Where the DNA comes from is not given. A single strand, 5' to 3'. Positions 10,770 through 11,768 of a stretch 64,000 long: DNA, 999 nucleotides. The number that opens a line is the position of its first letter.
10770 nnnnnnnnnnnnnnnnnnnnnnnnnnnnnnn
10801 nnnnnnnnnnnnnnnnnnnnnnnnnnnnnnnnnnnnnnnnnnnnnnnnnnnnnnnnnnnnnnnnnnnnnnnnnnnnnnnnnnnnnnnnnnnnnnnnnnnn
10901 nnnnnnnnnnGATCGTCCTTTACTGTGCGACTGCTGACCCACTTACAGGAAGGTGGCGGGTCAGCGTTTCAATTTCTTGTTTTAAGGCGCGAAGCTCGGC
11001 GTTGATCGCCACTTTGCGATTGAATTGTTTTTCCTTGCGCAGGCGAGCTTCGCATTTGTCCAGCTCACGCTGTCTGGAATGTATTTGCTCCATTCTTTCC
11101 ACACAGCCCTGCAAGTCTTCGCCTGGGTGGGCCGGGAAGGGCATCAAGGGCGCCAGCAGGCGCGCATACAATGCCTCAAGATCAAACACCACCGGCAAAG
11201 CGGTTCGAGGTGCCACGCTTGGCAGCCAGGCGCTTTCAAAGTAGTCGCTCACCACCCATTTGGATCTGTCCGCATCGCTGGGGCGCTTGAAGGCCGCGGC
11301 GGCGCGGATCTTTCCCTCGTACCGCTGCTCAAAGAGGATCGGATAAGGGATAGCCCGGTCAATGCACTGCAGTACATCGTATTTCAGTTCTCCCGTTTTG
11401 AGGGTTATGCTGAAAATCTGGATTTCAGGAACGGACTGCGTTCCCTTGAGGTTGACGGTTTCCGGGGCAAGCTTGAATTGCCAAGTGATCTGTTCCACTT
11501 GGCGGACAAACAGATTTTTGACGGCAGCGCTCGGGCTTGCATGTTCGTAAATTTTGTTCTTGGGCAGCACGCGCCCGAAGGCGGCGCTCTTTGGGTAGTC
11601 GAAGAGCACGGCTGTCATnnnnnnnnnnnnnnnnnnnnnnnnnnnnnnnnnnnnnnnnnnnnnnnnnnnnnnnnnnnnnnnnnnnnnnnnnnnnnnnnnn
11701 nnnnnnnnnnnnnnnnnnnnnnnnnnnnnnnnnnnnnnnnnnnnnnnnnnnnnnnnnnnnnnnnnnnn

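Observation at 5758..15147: Five-gene HTH / SNF2 helicase / DUF4391 / Mod / Res operon: a Type III R-M core with two extra uncharacterised partners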

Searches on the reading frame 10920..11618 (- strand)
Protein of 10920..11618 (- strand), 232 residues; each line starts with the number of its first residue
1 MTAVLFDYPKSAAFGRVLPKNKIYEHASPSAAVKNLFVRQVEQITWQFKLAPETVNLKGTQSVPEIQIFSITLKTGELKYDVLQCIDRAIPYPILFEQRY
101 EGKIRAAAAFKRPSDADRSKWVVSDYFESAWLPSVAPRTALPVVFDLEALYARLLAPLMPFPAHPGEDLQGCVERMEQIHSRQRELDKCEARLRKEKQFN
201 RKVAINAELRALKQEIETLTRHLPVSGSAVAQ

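Call 3: search_protein_families(library=pfam, proteins=[window:10920-11618:-], max_evalue=0.01)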
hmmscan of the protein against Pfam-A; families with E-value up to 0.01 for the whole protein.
window:10920-11618:- (232 aa): 1 family
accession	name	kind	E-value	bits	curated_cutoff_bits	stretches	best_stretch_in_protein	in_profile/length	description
PF14335.11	DUF4391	-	3.9e-64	217.2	29.9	1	6-215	1-231/232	Domain of unknown function (DUF4391)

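Call 4: search_protein_families(library=padloc, proteins=[window:10920-11618:-], max_evalue=0.01)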
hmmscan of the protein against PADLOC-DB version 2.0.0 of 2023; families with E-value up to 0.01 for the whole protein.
window:10920-11618:- (232 aa): 0 families

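Call 5: search_protein_families(library=ncbifam, proteins=[window:10920-11618:-], max_evalue=0.001)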
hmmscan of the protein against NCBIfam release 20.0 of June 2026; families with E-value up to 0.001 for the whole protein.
window:10920-11618:- (232 aa): 0 families

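Call 12: find_homologous_proteins(query=window:10920-11615:-, max_evalue=0.001)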
Query window:10920-11615:- (231 aa): 4063 proteins with E <= 0.001 among 5613 candidates; the best 120 are listed.
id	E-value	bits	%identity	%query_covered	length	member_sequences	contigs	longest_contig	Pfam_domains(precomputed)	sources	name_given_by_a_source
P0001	8.8e-139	478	95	100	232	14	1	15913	PF14335.12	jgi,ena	-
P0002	1.4e-135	468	94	100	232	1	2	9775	PF14335.12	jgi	-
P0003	1.7e-135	468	92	100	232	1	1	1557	PF14335.12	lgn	-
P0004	2.1e-135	467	92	100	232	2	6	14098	PF14335.12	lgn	-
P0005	5.5e-135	466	92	100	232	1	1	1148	PF14335.12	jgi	jgi:hypothetical protein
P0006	6.0e-134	463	91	100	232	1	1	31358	PF14335.12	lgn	-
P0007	3.6e-133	460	91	100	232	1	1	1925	PF14335.12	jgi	-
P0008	1.4e-132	458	92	100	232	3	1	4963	PF14335.12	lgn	-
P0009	7.2e-131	452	90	100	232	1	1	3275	PF14335.12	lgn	-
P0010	2.1e-130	451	89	100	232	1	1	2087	PF14335.12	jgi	-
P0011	2.4e-130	451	90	100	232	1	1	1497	PF14335.12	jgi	jgi:hypothetical protein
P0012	2.7e-130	451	90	100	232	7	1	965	PF14335.12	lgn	-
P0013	7.8e-130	449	90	100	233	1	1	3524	PF14335.12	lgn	-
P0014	1.7e-128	445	89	99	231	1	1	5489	PF14335.12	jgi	jgi:hypothetical protein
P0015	2.8e-128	444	89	100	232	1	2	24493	PF14335.12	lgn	-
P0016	2.8e-128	444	90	100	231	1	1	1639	PF14335.12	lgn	-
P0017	9.9e-128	442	89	100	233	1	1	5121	PF14335.12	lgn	-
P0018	1.5e-127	442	88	100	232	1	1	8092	PF14335.12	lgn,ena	-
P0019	1.5e-125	435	87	100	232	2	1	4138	PF14335.12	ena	-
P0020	3.5e-124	431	86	100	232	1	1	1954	PF14335.12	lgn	-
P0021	3.6e-124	431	86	99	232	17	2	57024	PF14335.12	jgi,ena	-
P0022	2.7e-123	428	89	95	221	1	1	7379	PF14335.12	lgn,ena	-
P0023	3.1e-122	424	86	100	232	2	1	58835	PF14335.12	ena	-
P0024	2.8e-121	421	84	98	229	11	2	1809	PF14335.12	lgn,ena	-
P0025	2.8e-121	421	87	95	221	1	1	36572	PF14335.12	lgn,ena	-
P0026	2.9e-121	421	83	100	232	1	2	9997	PF14335.12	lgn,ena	-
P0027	6.9e-121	420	84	98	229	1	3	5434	PF14335.12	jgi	jgi:hypothetical protein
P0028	1.0e-120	419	84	98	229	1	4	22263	PF14335.12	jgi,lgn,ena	-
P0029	1.3e-120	419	83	100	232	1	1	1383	PF14335.12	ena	-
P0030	2.2e-120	418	84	99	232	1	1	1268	PF14335.12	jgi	-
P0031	6.3e-120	417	84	100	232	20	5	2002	PF14335.12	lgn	-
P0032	7.3e-120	416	86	95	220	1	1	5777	PF14335.12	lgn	-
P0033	1.2e-119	416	84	100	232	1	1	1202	PF14335.12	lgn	-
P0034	1.7e-119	415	83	98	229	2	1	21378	PF14335.12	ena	-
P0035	2.3e-119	415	84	100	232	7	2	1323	PF14335.12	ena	-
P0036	6.5e-119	413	82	98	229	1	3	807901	PF14335.12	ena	-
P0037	9.3e-119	413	84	95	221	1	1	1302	PF14335.12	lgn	-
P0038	2.9e-118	411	84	95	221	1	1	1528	PF14335.12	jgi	jgi:hypothetical protein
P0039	8.9e-118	410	84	95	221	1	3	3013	PF14335.12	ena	-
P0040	1.3e-117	409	83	100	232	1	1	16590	PF14335.12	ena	-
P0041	2.5e-117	408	85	95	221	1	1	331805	PF14335.12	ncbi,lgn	-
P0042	1.2e-115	403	84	95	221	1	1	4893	PF14335.12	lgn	-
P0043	1.5e-115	402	82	95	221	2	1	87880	PF14335.12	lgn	-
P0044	8.3e-115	400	79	100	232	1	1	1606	PF14335.12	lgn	-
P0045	2.3e-113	395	81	96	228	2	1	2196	PF14335.12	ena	-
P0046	6.8e-113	394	83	94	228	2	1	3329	PF14335.12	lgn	-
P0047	3.9e-112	391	81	95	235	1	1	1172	PF14335.12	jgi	jgi:hypothetical protein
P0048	8.7e-112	390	78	99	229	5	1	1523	PF14335.12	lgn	-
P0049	3.4e-111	388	80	95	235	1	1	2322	PF14335.12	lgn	-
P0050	5.0e-111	388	78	100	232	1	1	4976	PF14335.12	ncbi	-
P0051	6.6e-111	387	77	100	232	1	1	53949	PF14335.12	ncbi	-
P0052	2.9e-110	385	77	99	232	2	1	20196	PF14335.12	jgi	jgi:hypothetical protein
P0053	3.4e-110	385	77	99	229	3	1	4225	PF14335.12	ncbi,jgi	jgi:hypothetical protein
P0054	2.3e-109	382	79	96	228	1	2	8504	PF14335.12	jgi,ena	jgi:hypothetical protein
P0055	4.3e-109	381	80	95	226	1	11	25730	PF14335.12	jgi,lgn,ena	-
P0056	5.7e-109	381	75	100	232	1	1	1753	PF14335.12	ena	-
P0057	3.2e-108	378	74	100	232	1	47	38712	PF14335.12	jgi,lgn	jgi:hypothetical protein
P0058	7.0e-108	377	77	95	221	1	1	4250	PF14335.12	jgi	jgi:hypothetical protein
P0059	5.6e-107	374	77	96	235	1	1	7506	PF14335.12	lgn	-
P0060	1.0e-106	374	73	99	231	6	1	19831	PF14335.12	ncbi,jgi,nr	ncbi:MAG: DUF4391 domain-containing protein [Chlorobium sp.]|nr:DUF4391 domain-containing protein [C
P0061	1.0e-106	373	77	94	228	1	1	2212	PF14335.12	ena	-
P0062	1.6e-106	373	72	100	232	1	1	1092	PF14335.12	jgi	jgi:hypothetical protein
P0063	3.0e-106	372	79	95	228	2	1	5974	PF14335.12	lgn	-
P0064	4.7e-106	371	74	100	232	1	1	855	PF14335.12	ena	-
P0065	5.4e-106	371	73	100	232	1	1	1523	PF14335.12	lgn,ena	-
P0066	5.7e-106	371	76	95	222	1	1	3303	PF14335.12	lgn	-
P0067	2.0e-105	369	73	100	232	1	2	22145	PF14335.12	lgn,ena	-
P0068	2.1e-105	369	73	100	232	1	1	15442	PF14335.12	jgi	jgi:hypothetical protein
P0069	2.4e-105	369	78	94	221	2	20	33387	PF14335.12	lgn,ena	-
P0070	3.9e-105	368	71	99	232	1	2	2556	PF14335.12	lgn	-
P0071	3.9e-105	368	77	95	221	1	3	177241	PF14335.12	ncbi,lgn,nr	ncbi:MAG: DUF4391 domain-containing protein [Desulfobacterales bacterium]|nr:DUF4391 domain-containi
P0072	4.3e-105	368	73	100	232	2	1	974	PF14335.12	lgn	-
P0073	5.5e-105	368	78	95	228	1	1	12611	PF14335.12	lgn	-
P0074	7.9e-105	367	72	99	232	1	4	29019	PF14335.12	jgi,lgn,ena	-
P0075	1.2e-104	367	75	97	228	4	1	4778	PF14335.12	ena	-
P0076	1.3e-104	367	72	100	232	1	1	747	PF14335.12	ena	-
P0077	1.3e-104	367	70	100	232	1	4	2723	PF14335.12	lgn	-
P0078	2.0e-104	366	72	100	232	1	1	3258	PF14335.12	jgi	-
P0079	2.5e-104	366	78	95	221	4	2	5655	PF14335.12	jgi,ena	jgi:hypothetical protein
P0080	2.5e-104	366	73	100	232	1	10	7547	PF14335.12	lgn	-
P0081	2.7e-104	366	72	100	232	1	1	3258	PF14335.12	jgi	-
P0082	2.8e-104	366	76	95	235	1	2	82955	PF14335.12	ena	-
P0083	3.1e-104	365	76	96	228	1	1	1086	PF14335.12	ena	-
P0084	3.2e-104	365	73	100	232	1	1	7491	PF14335.12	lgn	-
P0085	3.2e-104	365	73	99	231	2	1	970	PF14335.12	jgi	-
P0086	3.9e-104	365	73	100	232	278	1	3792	PF14335.12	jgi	jgi:hypothetical protein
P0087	4.0e-104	365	72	100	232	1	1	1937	PF14335.12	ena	-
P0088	4.9e-104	365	76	99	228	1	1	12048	PF14335.12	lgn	-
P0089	6.6e-104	364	71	100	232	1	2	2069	PF14335.12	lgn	-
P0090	7.6e-104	364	72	99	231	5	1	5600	PF14335.12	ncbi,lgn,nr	ncbi:MAG: DUF4391 domain-containing protein [Proteobacteria bacterium]|nr:DUF4391 domain-containing 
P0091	9.0e-104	364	72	100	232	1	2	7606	PF14335.12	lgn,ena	-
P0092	1.3e-103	363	72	100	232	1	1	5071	PF14335.12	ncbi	-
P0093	1.3e-103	363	71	100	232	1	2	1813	PF14335.12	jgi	-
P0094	3.2e-103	362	76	94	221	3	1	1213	PF14335.12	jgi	jgi:hypothetical protein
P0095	3.5e-103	362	71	100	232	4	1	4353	PF14335.12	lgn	-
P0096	3.7e-103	362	75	95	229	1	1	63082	PF14335.12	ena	-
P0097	4.1e-103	362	72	100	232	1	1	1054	PF14335.12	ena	-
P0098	4.1e-103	362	75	97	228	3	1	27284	PF14335.12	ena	-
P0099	4.6e-103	362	72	100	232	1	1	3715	PF14335.12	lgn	-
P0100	5.3e-103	361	71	100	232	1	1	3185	PF14335.12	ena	-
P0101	6.4e-103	361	72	100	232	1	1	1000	PF14335.12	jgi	-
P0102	8.0e-103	361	72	100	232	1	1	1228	PF14335.12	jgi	-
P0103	8.6e-103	361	71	99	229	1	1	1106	PF14335.12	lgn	-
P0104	1.2e-102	360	71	100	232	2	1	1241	PF14335.12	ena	-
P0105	1.2e-102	360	72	100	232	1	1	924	PF14335.12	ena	-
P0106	1.7e-102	360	72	99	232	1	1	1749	PF14335.12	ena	-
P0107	2.2e-102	359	70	100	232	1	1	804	PF14335.12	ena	-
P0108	2.4e-102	359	74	96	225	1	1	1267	PF14335.12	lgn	-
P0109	3.2e-102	359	73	100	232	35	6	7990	PF14335.12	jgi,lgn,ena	-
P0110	3.2e-102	359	72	100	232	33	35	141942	PF14335.12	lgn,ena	-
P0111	3.4e-102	359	72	99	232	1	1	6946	PF14335.12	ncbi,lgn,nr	ncbi:MAG: hypothetical protein A4E66_01290 [Syntrophus sp. PtaB.Bin001]|nr:MAG: hypothetical protein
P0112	4.2e-102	358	71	100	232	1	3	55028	PF14335.12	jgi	jgi:hypothetical protein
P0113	4.4e-102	358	71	97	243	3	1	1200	PF14335.12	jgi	jgi:hypothetical protein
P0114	5.2e-102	358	73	99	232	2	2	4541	PF14335.12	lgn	-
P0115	8.2e-102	357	73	100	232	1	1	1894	PF14335.12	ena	-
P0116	1.0e-101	357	68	99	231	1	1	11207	PF14335.12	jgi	jgi:hypothetical protein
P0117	1.1e-101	357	68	100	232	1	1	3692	PF14335.12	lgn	-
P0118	1.3e-101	357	75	94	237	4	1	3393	PF14335.12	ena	-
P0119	1.5e-101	357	71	100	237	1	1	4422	PF14335.12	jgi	jgi:hypothetical protein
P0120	1.6e-101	357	71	100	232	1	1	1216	PF14335.12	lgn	-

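Call 25: search_protein_representatives(protein=window:10920-11615:-)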
Query: 231 residues. Proteins with E-value up to 0.001 (for the whole library): 1824; up to 1e-10: 927; up to 1e-30: 247. The best 150 are listed.
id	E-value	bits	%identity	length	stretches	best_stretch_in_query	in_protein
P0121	3.5e-75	268.7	55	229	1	3-219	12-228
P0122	2.9e-70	252.6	53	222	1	3-217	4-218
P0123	8.1e-69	247.9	55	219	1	4-218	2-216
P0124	1.0e-68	247.6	53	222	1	3-218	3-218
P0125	1.2e-68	247.4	53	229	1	3-220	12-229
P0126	1.5e-68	247.0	56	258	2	4-158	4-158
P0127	3.5e-68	245.9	53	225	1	5-219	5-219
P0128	3.5e-64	232.8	50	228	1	3-219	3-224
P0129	7.5e-62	225.1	52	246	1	3-216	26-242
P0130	3.7e-61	222.9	52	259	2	4-158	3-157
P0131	6.4e-61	222.1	49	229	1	3-219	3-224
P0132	1.2e-60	221.2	51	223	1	5-220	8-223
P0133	8.9e-60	218.4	47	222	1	3-217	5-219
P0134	1.6e-59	217.5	48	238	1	3-219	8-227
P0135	2.3e-59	217.0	47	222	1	2-219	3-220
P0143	9.3e-58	211.8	40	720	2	4-219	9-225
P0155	1.3e-53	198.2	46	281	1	2-220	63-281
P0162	1.4e-52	194.9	48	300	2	3-159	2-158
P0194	2.6e-47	177.6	44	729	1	16-220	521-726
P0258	7.2e-41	156.5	43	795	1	35-221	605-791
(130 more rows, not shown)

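Call 27: search_protein_families(library=pfam, proteins=[P0143, P0194, P0258, P0162, P0155], max_evalue=0.001)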
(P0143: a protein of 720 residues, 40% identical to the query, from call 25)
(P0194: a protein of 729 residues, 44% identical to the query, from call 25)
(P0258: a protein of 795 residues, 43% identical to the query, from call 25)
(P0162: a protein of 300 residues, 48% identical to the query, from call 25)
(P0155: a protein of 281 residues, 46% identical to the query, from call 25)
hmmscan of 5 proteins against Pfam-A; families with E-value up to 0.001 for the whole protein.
P0143 (720 aa): 1 family
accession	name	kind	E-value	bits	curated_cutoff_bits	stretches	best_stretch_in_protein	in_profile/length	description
PF14335.11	DUF4391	-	1e-53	183.1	29.9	1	11-221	2-232/232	Domain of unknown function (DUF4391)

P0194 (729 aa): 4 families
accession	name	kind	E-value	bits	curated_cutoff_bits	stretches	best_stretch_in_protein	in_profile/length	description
PF14335.11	DUF4391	-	7.9e-46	157.3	29.9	1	525-720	16-231/232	Domain of unknown function (DUF4391)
PF00176.29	SNF2-rel_dom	-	1.1e-12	48.2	24.9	1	264-419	11-176/290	SNF2-related domain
PF04851.21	ResIII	-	1.1e-08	35.6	22.5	1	251-407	4-163/164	Type III restriction enzyme, res subunit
PF00270.35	DEAD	-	3e-07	30.7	26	1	265-407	10-161/167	DEAD/DEAH box helicase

P0258 (795 aa): 2 families
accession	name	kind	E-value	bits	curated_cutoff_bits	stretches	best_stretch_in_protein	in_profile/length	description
PF14335.11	DUF4391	-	4.1e-40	138.5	29.9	1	606-783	32-230/232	Domain of unknown function (DUF4391)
PF08665.17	PglZ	-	2.7e-38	132.2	25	1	463-616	1-158/179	PglZ domain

P0162 (300 aa): 1 family
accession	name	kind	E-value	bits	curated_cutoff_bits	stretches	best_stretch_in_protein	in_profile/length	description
PF14335.11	DUF4391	-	4.2e-47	161.4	29.9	2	5-155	2-164/232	Domain of unknown function (DUF4391)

P0155 (281 aa): 2 families
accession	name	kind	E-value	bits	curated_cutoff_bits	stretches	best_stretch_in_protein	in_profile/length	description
PF14335.11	DUF4391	-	1.9e-51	175.6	29.9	1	66-275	1-231/232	Domain of unknown function (DUF4391)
PF10450.15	POC1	-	0.00061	19.3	22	1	71-186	140-255/273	POC1 chaperone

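Call 30: find_related_loci(query=A2, collection=genome_contigs, flank=10000)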
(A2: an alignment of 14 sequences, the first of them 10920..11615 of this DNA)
Query A2 (231 aa) in genome_contigs; peptide patterns used: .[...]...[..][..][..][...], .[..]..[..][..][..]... (x = any residue, [..] = any of these).
599 stretches matched a pattern (row limit reached: there are more); 483 encode a relative of the query (tblastn E <= 1e-3); the best 80 are kept; 80 distinct loci.
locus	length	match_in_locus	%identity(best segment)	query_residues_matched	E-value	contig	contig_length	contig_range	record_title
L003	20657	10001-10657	87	1-219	3e-128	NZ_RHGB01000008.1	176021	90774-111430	Zhongshania marina strain DSW25-10 1_8, whole genome shotgun sequence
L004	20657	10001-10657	85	1-219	1e-123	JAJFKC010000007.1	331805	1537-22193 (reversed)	MAG: Porticoccaceae bacterium isolate OFTM61 OFTM61_6, whole genome shotgun sequence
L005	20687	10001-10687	71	2-230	2e-109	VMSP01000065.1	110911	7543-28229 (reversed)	MAG: Desulfocapsa sp. isolate N3_15 k141_152865, whole genome shotgun sequence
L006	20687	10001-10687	72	2-230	8e-109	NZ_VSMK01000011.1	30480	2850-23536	Nitratidesulfovibrio liaohensis strain XJ01 NODE_10, whole genome shotgun sequence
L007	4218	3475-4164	72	1-230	1e-109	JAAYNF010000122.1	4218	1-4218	MAG: Clostridiaceae bacterium isolate AS21ysBPME_118 174620_AS21, whole genome shotgun sequence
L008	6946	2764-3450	72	1-229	1e-107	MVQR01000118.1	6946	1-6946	MAG: Syntrophus sp. PtaB.Bin001 A4E66_contig000118, whole genome shotgun sequence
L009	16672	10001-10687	68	1-229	1e-106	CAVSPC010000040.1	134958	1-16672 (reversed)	MAG: uncultured delta proteobacterium isolate MFD01299.bin.3.165 genome assembly, contig: contig_7018, whole genome shot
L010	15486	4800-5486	71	1-229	8e-107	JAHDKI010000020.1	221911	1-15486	MAG: Syntrophaceae bacterium isolate LM1-B42D k141_298004, whole genome shotgun sequence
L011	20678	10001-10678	68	1-226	7e-106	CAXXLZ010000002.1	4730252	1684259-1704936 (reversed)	MAG: Thermodesulfobacteriota bacterium isolate 2fdc769d-9a05-4c3a-9363-a2f454578bb3 genome assembly, contig: contig_2, w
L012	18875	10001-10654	71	1-218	3e-104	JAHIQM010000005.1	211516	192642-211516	MAG: Proteobacteria bacterium isolate KR46_M_MetaG.mb.10 KR46_M_MetaG.mb.10_k141_13007, whole genome shotgun sequence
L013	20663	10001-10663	71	2-222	9e-104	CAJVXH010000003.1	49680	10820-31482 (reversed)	TPA_asm: uncultured bacterium isolate DRR093004_bin.59_MetaBAT_v2.12.1_MAG genome assembly, contig: NODE_393_length_4968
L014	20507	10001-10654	70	1-218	2e-102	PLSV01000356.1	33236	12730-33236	MAG: Syntrophobacteraceae bacterium isolate bog_1154 73.20120700_S1D.281_contig_391278, whole genome shotgun sequence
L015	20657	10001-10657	70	1-219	4e-102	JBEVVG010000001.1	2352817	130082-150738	MAG: Candidatus Thiodiazotropha sp. isolate AUST1 L219 c_000000000001, whole genome shotgun sequence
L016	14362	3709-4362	71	1-218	3e-101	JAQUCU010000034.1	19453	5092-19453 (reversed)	MAG: Desulfuromonadaceae bacterium isolate STCSWMC_138 NODE_7020_length_19453_cov_5.775432_ST_CSWMC, whole genome shotgu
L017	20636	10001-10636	71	1-212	3e-99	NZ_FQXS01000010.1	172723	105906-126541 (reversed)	Desulfofustis glycolicus DSM 9705, whole genome shotgun sequence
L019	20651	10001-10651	68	2-218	5e-98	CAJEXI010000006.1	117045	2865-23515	MAG: uncultured Chlorobiaceae bacterium isolate RF-1857-SP43-464-F4_S21 genome assembly, contig: NODE_6_length_117045_co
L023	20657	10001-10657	63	1-219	6e-94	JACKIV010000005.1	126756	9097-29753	MAG: Rhodospirillales bacterium isolate HK-STAS-PROT-21 HK-STAS-PROT-21_5, whole genome shotgun sequence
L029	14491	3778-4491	61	5-219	2e-91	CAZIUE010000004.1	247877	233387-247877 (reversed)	MAG TPA_asm: uncultured Pelobacter sp. isolate binchicken_co22_46 genome assembly, contig: NODE_23_length_247877_cov_55.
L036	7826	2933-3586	61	2-219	3e-88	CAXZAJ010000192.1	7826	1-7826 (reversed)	MAG: uncultured bacterium isolate ERR13599002_concoct_79 genome assembly, contig: ERZ24875815.2329, whole genome shotgun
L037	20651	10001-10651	63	2-218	3e-88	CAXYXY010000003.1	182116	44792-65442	MAG: uncultured Thiothrix sp. isolate ERR13598997_binner123_Refined_34 genome assembly, contig: ERZ24875810.10, whole ge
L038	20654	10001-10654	59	2-219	1e-86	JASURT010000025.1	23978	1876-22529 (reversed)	MAG: Candidatus Ozemobacter sp. isolate DJKA78_ANT-KO_bin.22 scaffold_383, whole genome shotgun sequence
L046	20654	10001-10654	60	1-218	1e-83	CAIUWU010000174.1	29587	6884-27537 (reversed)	MAG: uncultured proteobacterium isolate LaPlata_bin-0531 genome assembly, contig: bin-0531:174/318, whole genome shotgun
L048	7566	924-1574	59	2-218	4e-83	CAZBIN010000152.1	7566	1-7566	MAG TPA_asm: uncultured Orrella sp. isolate SRP192927_co3_262 genome assembly, contig: NODE_26768_length_7566_cov_3.2657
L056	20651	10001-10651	59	2-218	3e-82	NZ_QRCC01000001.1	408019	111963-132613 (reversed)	Nitrosomonas sp. HPC101 HPC101_contig000001, whole genome shotgun sequence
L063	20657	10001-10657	58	2-220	3e-81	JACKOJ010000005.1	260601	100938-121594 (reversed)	MAG: Pseudomonadales bacterium isolate HK-STAS-PROT-167 HK-STAS-PROT-167_5, whole genome shotgun sequence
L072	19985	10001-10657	54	3-221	2e-80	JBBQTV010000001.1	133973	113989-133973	MAG: Pyrinomonadales bacterium isolate Co_metawrap_1861 Cmw_1861_k141_8236431_length_133973_cov_13.9339, whole genome sh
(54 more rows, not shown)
